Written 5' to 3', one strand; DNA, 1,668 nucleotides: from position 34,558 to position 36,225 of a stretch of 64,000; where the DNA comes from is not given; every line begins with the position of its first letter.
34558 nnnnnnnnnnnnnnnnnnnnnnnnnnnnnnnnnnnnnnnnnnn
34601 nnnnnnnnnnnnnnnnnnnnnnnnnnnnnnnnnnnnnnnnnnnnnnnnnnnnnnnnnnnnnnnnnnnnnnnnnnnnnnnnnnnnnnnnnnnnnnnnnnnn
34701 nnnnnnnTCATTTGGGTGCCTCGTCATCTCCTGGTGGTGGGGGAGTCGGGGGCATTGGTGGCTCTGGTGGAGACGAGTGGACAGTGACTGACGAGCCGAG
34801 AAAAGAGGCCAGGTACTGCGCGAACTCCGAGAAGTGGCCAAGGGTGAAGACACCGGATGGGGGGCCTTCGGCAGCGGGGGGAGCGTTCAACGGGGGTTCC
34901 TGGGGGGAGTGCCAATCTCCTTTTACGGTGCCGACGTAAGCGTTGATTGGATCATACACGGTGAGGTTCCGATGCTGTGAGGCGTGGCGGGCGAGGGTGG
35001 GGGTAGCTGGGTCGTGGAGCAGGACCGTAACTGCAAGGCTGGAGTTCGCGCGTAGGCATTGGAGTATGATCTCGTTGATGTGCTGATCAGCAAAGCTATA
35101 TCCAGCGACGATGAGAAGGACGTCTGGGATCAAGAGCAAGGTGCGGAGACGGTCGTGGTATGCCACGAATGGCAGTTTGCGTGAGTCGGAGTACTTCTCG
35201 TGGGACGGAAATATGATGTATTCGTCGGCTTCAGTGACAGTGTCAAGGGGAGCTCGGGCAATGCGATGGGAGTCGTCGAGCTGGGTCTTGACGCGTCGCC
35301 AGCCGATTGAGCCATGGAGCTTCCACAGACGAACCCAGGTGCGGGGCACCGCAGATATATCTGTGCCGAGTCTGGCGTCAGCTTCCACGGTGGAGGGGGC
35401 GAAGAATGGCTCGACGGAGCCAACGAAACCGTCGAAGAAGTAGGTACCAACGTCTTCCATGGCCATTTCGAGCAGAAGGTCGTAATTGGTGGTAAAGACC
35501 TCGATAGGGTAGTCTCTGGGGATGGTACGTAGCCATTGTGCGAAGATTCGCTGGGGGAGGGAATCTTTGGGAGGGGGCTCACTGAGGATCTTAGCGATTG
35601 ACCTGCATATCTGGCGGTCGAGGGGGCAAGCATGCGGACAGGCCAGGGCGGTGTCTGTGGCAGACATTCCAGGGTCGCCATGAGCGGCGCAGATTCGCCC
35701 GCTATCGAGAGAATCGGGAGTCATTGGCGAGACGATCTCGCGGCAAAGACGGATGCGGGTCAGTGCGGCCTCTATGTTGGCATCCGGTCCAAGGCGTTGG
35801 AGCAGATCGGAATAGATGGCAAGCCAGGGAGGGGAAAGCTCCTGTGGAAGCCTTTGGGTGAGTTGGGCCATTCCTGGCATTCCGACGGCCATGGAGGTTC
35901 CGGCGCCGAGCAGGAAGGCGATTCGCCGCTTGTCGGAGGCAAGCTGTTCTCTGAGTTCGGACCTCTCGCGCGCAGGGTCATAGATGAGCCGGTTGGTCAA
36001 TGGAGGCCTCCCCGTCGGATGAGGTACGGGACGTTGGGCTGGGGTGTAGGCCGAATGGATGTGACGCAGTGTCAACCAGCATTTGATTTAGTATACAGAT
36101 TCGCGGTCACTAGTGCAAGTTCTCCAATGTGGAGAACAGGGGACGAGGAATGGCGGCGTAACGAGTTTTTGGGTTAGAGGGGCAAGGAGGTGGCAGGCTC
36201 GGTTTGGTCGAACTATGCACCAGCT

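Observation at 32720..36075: SIR2-HerA antiphage defence pair with a trailing KTSC-domain gene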

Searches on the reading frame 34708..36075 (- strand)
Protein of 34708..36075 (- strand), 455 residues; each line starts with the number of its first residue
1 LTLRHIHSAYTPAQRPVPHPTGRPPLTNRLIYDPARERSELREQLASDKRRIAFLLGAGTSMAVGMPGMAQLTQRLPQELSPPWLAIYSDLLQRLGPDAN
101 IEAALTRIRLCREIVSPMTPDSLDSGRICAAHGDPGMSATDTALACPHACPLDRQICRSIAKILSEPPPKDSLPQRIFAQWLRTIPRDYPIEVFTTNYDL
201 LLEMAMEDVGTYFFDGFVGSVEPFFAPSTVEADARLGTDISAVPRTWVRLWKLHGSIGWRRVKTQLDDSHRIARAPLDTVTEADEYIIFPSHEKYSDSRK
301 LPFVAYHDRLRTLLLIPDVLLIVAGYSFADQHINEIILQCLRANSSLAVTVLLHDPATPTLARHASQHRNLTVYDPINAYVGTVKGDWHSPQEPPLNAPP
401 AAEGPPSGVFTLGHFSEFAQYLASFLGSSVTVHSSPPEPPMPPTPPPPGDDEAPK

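Call 3: search_protein_families(library=pfam, proteins=[window:34708-36075:-], max_evalue=0.01)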
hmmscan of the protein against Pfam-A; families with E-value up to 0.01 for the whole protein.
window:34708-36075:- (455 aa): 1 family
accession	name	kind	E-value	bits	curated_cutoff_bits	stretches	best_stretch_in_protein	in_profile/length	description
PF13289.12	SIR2_2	-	1.7e-15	57.8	24.5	1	192-365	2-132/141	SIR2-like domain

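Call 4: search_protein_families(library=padloc, proteins=[window:34708-36075:-], max_evalue=0.01)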
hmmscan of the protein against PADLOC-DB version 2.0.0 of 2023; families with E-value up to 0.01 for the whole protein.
window:34708-36075:- (455 aa): 30 families (the best 25 are shown)
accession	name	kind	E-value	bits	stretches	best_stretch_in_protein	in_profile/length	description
PDLC04093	SIR2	-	9.3e-103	342.2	2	149-429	110-388/395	-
PDLC04094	SIR2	-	7.3e-83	277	2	151-432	110-384/399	-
PDLC04084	SIR2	-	6e-36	122.6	1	187-356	175-345/414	-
PDLC04081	SIR2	-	3.9e-30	103.2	2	184-354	131-298/345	-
PDLC04087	SIR2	-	6.8e-30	102.1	2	176-364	120-299/343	-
PDLC04088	SIR2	-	4.2e-27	93.3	1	187-353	170-326/390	-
PDLC04090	SIR2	-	4.6e-25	86.7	1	183-343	185-341/426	-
PDLC04079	SIR2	-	1.6e-24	84.3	1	184-351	180-354/430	-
PDLC02186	SIR2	-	1e-23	82.1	1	193-356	166-338/412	-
PDLC04075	SIR2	-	6.1e-23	79.2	1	191-358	188-352/414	-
PDLC04082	SIR2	-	6.5e-22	75.9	2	187-356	125-291/345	-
PDLC04085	SIR2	-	2.4e-21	74.1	1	193-363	202-390/463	-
PDLC04076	SIR2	-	2.6e-21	74.3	1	193-353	166-332/406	-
PDLC02408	Aga_SIR2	-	3.4e-21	73.7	1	188-351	146-285/343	Class II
PDLC02414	Aga_SIR2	-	1.2e-20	72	1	188-349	116-254/313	-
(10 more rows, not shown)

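Call 6: search_solved_structures(query=window:34708-36075:-, max_evalue=0.01, show_alignments=2)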
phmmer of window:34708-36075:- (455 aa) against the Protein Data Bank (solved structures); distinct sequences matched with E-value up to 0.01: 3.
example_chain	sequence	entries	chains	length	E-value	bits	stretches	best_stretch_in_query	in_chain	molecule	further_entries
8w9l_A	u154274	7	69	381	3.1e-46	161.2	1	31-423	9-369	SIR2-like domain-containing protein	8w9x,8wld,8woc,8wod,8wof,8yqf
8j4u_A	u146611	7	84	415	1.8e-13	53.2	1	192-350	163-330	SIR2-like domain-containing protein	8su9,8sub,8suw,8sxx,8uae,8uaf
8yhx_G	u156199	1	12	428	2.7e-13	52.6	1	189-343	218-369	SIR2 family protein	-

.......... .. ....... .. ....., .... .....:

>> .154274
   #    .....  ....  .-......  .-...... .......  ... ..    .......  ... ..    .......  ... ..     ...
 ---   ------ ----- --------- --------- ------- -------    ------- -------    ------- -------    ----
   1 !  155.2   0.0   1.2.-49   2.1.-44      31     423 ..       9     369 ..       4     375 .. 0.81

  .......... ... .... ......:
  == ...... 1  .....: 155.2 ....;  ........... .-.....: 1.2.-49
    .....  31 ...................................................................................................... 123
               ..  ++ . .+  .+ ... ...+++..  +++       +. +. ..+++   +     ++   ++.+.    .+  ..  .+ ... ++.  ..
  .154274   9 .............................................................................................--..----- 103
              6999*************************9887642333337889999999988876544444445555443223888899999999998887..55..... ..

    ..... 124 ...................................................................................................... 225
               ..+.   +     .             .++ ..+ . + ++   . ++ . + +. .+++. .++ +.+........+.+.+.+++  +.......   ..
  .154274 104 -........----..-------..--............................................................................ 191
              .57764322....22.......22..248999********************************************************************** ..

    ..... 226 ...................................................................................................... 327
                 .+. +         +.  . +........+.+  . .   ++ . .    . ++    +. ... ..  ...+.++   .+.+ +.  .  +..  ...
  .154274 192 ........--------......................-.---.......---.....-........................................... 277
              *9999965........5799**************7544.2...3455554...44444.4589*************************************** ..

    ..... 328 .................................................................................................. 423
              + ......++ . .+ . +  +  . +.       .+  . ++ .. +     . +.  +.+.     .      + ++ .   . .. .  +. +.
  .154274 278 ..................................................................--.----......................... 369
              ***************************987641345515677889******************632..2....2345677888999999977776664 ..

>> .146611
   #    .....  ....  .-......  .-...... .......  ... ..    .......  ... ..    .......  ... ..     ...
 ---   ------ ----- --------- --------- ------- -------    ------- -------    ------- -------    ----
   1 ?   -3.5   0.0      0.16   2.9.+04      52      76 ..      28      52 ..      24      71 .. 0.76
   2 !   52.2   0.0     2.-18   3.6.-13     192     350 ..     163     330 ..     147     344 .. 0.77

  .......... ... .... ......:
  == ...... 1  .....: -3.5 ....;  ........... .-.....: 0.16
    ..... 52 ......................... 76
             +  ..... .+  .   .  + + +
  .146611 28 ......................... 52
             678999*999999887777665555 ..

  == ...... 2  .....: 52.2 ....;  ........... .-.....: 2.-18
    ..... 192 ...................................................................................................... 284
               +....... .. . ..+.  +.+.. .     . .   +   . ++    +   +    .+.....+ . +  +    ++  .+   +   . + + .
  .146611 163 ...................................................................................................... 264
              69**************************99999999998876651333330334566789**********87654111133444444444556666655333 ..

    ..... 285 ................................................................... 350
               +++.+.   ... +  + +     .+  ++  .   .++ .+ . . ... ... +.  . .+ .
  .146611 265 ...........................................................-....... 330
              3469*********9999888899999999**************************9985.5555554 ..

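Call 54: search_protein_families(library=pfam, proteins=[L150:3111-5207:+, L155:132-1931:+, L156:3173-4984:+, L157:2967-4997:+, L160:763-2565:+, L115:1-3558:+, L103:3594-4988:+, L158:3323-4750:+, L134:3730-4986:+, L092:1708-2901:+], max_evalue=0.001)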
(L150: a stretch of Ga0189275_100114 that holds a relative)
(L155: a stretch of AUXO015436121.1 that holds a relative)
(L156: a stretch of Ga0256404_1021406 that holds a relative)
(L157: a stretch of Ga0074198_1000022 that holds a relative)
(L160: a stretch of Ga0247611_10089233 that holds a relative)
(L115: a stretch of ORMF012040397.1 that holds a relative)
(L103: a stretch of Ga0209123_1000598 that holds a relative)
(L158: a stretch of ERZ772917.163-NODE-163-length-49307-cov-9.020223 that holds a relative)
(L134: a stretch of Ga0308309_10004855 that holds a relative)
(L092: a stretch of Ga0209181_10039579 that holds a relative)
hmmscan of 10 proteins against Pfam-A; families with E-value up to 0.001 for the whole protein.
L150:3111-5207:+ (699 aa): 6 families
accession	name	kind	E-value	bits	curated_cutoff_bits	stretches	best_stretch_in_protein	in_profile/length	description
PF01935.23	DUF87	-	9.8e-39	134.2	23.2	1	135-438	1-219/220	Helicase HerA, central domain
PF13619.11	KTSC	-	2.6e-23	82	25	1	637-694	1-58/58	KTSC domain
PF05872.18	HerA_C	-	5.2e-08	32.4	22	1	451-528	251-328/502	Helicase HerA-like C-terminal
PF01580.24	FtsK_SpoIIIE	-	5.4e-07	29.7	24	0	146-180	29-62/221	FtsK/SpoIIIE family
PF10412.15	TrwB_AAD_bind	-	4.3e-06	26.3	20.5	1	154-207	12-61/387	Type IV secretion-system coupling protein DNA-binding domain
PF00270.35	DEAD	-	0.00058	20.1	26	0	419-485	91-146/167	DEAD/DEAH box helicase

L155:132-1931:+ (600 aa): 8 families
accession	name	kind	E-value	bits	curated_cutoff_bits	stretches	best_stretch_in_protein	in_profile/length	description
PF13175.12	AAA_15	-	3.8e-43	149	32.1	1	4-394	1-374/374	AAA ATPase domain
PF13304.12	AAA_21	-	3.6e-17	63.8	27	2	278-395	191-304/304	AAA domain, putative AbiEii toxin, Type IV TA system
PF20469.4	OLD-like_TOPRIM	-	1.2e-14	55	23.2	1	451-519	1-67/67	Overcoming lysogenization defect protein-like, TOPRIM domain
PF13476.12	AAA_23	-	2.9e-08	35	27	1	8-88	1-83/201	AAA domain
PF11398.14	DUF2813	-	6e-08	32.9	21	0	4-80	1-76/372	Protein of unknown function (DUF2813)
PF13555.12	AAA_29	-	3.2e-06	27.2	27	1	9-49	4-46/61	P-loop containing region of AAA domain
PF13514.12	AAA_27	-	4.3e-05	23.6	22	1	4-49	1-50/206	AAA domain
PF02463.25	SMC_N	-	0.00054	19.9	40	1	6-66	2-67/220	RecF/RecN/SMC N terminal domain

L156:3173-4984:+ (604 aa): 8 families
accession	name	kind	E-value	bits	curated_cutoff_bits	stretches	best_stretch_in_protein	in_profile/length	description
PF13175.12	AAA_15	-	1.6e-43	150.2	32.1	1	8-398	1-374/374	AAA ATPase domain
PF13304.12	AAA_21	-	5.5e-17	63.2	27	2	282-399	191-304/304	AAA domain, putative AbiEii toxin, Type IV TA system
PF20469.4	OLD-like_TOPRIM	-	9.4e-15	55.3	23.2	1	455-523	1-67/67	Overcoming lysogenization defect protein-like, TOPRIM domain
PF13476.12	AAA_23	-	4.1e-08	34.5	27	1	12-77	1-68/201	AAA domain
PF11398.14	DUF2813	-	8.1e-08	32.5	21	0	8-75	1-67/372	Protein of unknown function (DUF2813)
PF13555.12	AAA_29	-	3.2e-06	27.2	27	1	13-53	4-46/61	P-loop containing region of AAA domain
PF13514.12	AAA_27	-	4.5e-05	23.6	22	1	8-53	1-50/206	AAA domain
PF02463.25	SMC_N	-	0.00077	19.4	40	0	10-57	2-52/220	RecF/RecN/SMC N terminal domain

L157:2967-4997:+ (677 aa): 7 families
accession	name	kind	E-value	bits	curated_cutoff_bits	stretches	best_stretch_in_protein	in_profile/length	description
PF13175.12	AAA_15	-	5.2e-42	145.2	32.1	1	20-406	1-374/374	AAA ATPase domain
PF13304.12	AAA_21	-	3.5e-16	60.6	27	2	222-406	176-303/304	AAA domain, putative AbiEii toxin, Type IV TA system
PF20469.4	OLD-like_TOPRIM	-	3.6e-15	56.7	23.2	1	475-543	1-67/67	Overcoming lysogenization defect protein-like, TOPRIM domain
PF11398.14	DUF2813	-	1.1e-08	35.3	21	1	20-110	1-97/372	Protein of unknown function (DUF2813)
PF02463.25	SMC_N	-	6.1e-08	32.8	40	1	22-64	2-47/220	RecF/RecN/SMC N terminal domain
PF13476.12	AAA_23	-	1.5e-05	26.2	27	1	24-260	1-180/201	AAA domain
PF13555.12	AAA_29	-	0.00024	21.2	27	1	23-69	2-50/61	P-loop containing region of AAA domain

L160:763-2565:+ (601 aa): 8 families
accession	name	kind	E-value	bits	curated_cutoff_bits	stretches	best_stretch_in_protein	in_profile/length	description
PF13175.12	AAA_15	-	2.9e-43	149.3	32.1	1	5-395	1-374/374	AAA ATPase domain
PF13304.12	AAA_21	-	1.6e-17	65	27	2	279-396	191-304/304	AAA domain, putative AbiEii toxin, Type IV TA system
PF20469.4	OLD-like_TOPRIM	-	1.1e-14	55.1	23.2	1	452-520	1-67/67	Overcoming lysogenization defect protein-like, TOPRIM domain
PF13476.12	AAA_23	-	4.3e-08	34.5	27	1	9-88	1-82/201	AAA domain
PF11398.14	DUF2813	-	6.6e-08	32.8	21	0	5-79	1-74/372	Protein of unknown function (DUF2813)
PF13555.12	AAA_29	-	3.1e-06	27.3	27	1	10-50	4-46/61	P-loop containing region of AAA domain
PF13514.12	AAA_27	-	4.3e-05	23.6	22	1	5-50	1-50/206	AAA domain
PF02463.25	SMC_N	-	0.00078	19.4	40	0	7-53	2-51/220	RecF/RecN/SMC N terminal domain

L115:1-3558:+ (1186 aa): 3 families
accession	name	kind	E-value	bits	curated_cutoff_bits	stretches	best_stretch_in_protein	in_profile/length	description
PF07669.17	Eco57I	-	1.1e-16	61.9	25.3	1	374-607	1-94/171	Eco57I restriction-modification methylase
PF02384.22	N6_Mtase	-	3.5e-06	27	20.4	1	267-397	21-101/311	N-6 DNA Methylase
PF20473.4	MmeI_Mtase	-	0.00018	21.2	27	1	321-398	17-87/259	MmeI, DNA-methyltransferase domain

L103:3594-4988:+ (465 aa): 1 family
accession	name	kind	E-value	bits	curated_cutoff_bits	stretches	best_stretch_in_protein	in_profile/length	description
PF09903.14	DUF2130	-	1e-89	300.7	26.7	1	188-445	3-254/255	Uncharacterized protein conserved in bacteria (DUF2130)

L158:3323-4750:+ (476 aa): 0 families

L134:3730-4986:+ (419 aa): 4 families
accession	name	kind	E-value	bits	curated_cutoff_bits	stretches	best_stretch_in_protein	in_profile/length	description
PF13683.12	rve_3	-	4.8e-28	97.1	26.5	1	329-395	1-67/67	Integrase core domain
PF00665.32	rve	-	4.6e-21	75.4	32.6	1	245-341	3-102/102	Integrase core domain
PF13276.12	HTH_21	-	2.9e-12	47.1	28.1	1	173-229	3-60/60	HTH-like domain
PF13333.12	rve_2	-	8.3e-05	23.1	22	1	348-399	1-52/56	Integrase core domain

L092:1708-2901:+ (398 aa): 6 families
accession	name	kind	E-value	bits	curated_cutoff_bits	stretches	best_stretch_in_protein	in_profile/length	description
PF00923.25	TAL_FSA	-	3e-93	312.7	27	1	21-323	1-284/285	Transaldolase/Fructose-6-phosphate aldolase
PF13202.12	EF-hand_5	-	2.7e-13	49.1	25.9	2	342-361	2-21/25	EF hand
PF00036.39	EF-hand_1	-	1.3e-11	43.6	25.4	1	342-362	3-23/29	EF hand domain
PF13405.12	EF-hand_6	-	5.7e-11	41.6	25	1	343-361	4-22/30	EF-hand domain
PF13499.12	EF-hand_7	-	1.7e-07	31.9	30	0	343-360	6-23/67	EF-hand domain pair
PF13833.12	EF-hand_8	-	2.1e-05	24.6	28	0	365-383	28-46/54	EF-hand domain pair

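Call 63: search_protein_families(library=padloc, proteins=[L157:3024-5000:+, L157:5222-6253:+, L157:96-1763:+, L085:2780-4894:+, L103:3594-4988:+, L082:5212-6240:+, L158:3323-4750:+, L155:132-1931:+], max_evalue=0.00001)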
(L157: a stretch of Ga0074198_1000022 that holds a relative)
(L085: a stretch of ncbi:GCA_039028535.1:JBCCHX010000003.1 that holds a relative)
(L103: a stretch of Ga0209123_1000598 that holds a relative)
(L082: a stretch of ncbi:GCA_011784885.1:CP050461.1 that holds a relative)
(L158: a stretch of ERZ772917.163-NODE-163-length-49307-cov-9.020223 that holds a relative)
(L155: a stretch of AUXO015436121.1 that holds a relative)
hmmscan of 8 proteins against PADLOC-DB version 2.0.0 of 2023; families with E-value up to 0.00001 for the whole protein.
L157:3024-5000:+ (658 aa): 79 families (the best 25 are shown)
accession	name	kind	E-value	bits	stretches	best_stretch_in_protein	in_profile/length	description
PDLC02358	Old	-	9.6e-55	184.4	2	194-533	143-457/578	Old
PDLC02979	AriA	-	1.2e-44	151.6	1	1-387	1-373/373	-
PDLC00085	GajA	-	1.7e-27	94.5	2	329-536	260-453/580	AAA ATPase domain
PDLC00070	GajA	-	1.7e-25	87.7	2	202-532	163-457/596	AAA ATPase domain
PDLC00065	GajA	-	5.1e-25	86.3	1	1-584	1-543/670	AAA ATPase domain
PDLC00067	GajA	-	8.4e-22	75.4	2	323-541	289-477/604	AAA ATPase domain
PDLC00086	GajA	-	1.3e-21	75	2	1-88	1-99/600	AAA ATPase domain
PDLC00096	GajA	-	6.8e-21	72.6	2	202-416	155-367/630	AAA ATPase domain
PDLC04168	GajA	-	8.6e-21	72.2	2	1-86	1-89/570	-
PDLC00066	GajA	-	1.8e-19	67.7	2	261-540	206-449/567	AAA ATPase domain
PDLC02980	AriA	-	3.5e-19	67.9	1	24-388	1-304/304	-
PDLC02915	ATPase-Toprim_I-B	-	5.5e-18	63.1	1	1-72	1-73/623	-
PDLC00093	GajA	-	7.7e-18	62.5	2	1-79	1-80/736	AAA ATPase domain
PDLC00091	GajA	-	5e-17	60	2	1-107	1-119/627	AAA ATPase domain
PDLC00072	GajA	-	3.8e-16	56.7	2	171-526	183-504/709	AAA ATPase domain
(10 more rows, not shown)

L157:5222-6253:+ (343 aa): 0 families

L157:96-1763:+ (555 aa): 0 families

L085:2780-4894:+ (704 aa): 5 families
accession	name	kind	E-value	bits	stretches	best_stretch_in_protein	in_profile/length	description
PDLC04889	PDC-S06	-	5.7e-264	875.8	1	1-701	1-689/693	-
PDLC04894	PDC-S06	-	4e-12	43.5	2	21-156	28-155/740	-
PDLC04886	PDC-S06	-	2e-10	38.2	0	325-488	407-572/727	-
PDLC04135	mad3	-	2.3e-06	25.4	0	30-489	31-324/374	mads_3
PDLC04896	PDC-S06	-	6.9e-06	22.9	0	421-473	497-553/732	-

L103:3594-4988:+ (465 aa): 0 families

L082:5212-6240:+ (342 aa): 0 families

L158:3323-4750:+ (476 aa): 0 families

L155:132-1931:+ (600 aa): 100 families (the best 25 are shown)
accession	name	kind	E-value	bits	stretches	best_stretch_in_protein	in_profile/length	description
PDLC02358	Old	-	6.7e-67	224.6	2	185-525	117-454/578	Old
PDLC02979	AriA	-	8.2e-44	148.9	1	4-394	1-373/373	-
PDLC00067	GajA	-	1.3e-28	97.8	2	327-526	276-467/604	AAA ATPase domain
PDLC00065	GajA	-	1.6e-27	94.6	2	232-522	212-508/670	AAA ATPase domain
PDLC00086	GajA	-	1.2e-26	91.7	2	250-523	205-468/600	AAA ATPase domain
PDLC00085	GajA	-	1.1e-25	88.5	2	342-522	260-444/580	AAA ATPase domain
PDLC00094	GajA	-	1.6e-25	87.7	2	4-71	1-69/569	AAA ATPase domain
PDLC00063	GajA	-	3.7e-25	86.6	2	207-521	190-527/679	AAA ATPase domain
PDLC00093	GajA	-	4e-25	86.6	2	246-523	264-560/736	AAA ATPase domain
PDLC00070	GajA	-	3.6e-22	76.7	2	267-522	204-453/596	AAA ATPase domain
PDLC04168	GajA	-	5.2e-22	76.2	2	267-541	201-450/570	-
PDLC00062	GajA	-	1.2e-21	74.8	2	4-57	1-54/639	AAA ATPase domain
PDLC00095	GajA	-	8.1e-21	72.2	2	4-50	1-48/752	AAA ATPase domain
PDLC04178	HEC-01A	-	4.5e-20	70.1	2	4-50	7-53/399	-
PDLC02915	ATPase-Toprim_I-B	-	1.7e-19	68.1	2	352-469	258-364/623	-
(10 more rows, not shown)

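Call 79: search_protein_families(library=pfam, proteins=[L088:5239-6024:+, L088:6021-6818:+, L088:2214-4559:-, L087:191-1177:+, L087:1701-2372:+, L087:2369-3166:+, L157:5222-6253:+, L082:5212-6240:+], max_evalue=0.001)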
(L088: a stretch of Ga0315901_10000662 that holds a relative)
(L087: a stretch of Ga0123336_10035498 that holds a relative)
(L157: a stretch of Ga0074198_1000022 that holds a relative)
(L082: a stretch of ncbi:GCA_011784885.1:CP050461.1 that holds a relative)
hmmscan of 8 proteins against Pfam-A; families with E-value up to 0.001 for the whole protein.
L088:5239-6024:+ (261 aa): 1 family
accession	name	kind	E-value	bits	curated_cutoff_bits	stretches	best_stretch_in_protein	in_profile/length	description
PF18144.7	SMODS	-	5.7e-40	137.7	26.5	1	1-158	1-164/164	Second Messenger Oligonucleotide or Dinucleotide Synthetase domain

L088:6021-6818:+ (265 aa): 0 families

L088:2214-4559:- (781 aa): 3 families
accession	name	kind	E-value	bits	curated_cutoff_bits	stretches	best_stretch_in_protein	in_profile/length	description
PF00122.25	E1-E2_ATPase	-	4.3e-50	170.2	28.1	1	236-438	2-180/181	E1-E2 ATPase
PF00702.32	Hydrolase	-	1.3e-32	114.2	26.4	1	456-670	2-190/191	haloacid dehalogenase-like hydrolase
PF00403.32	HMA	-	9.1e-15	55.2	24.8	1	18-78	1-61/62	Heavy-metal-associated domain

L087:191-1177:+ (328 aa): 1 family
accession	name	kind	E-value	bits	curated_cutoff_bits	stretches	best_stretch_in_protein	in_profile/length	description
PF18928.5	DUF5677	-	3.9e-10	40.5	27.1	1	75-207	31-158/166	Family of unknown function (DUF5677)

L087:1701-2372:+ (223 aa): 1 family
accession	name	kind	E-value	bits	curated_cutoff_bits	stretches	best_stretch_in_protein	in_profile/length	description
PF18144.7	SMODS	-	2.1e-28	100.1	26.5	1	4-120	45-164/164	Second Messenger Oligonucleotide or Dinucleotide Synthetase domain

L087:2369-3166:+ (265 aa): 0 families

L157:5222-6253:+ (343 aa): 0 families

L082:5212-6240:+ (342 aa): 0 families

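Call 80: search_protein_families(library=ncbifam, proteins=[window:34708-36075:-], max_evalue=0.001)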
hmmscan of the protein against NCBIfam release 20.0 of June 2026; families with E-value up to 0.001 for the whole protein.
window:34708-36075:- (455 aa): 1 family
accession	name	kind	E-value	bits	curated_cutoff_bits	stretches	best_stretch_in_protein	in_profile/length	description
NF042942.1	SIR2_antiphage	equivalog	6.1e-23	81.5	500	1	193-355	162-331/392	SIR2 family anti-phage-associated protein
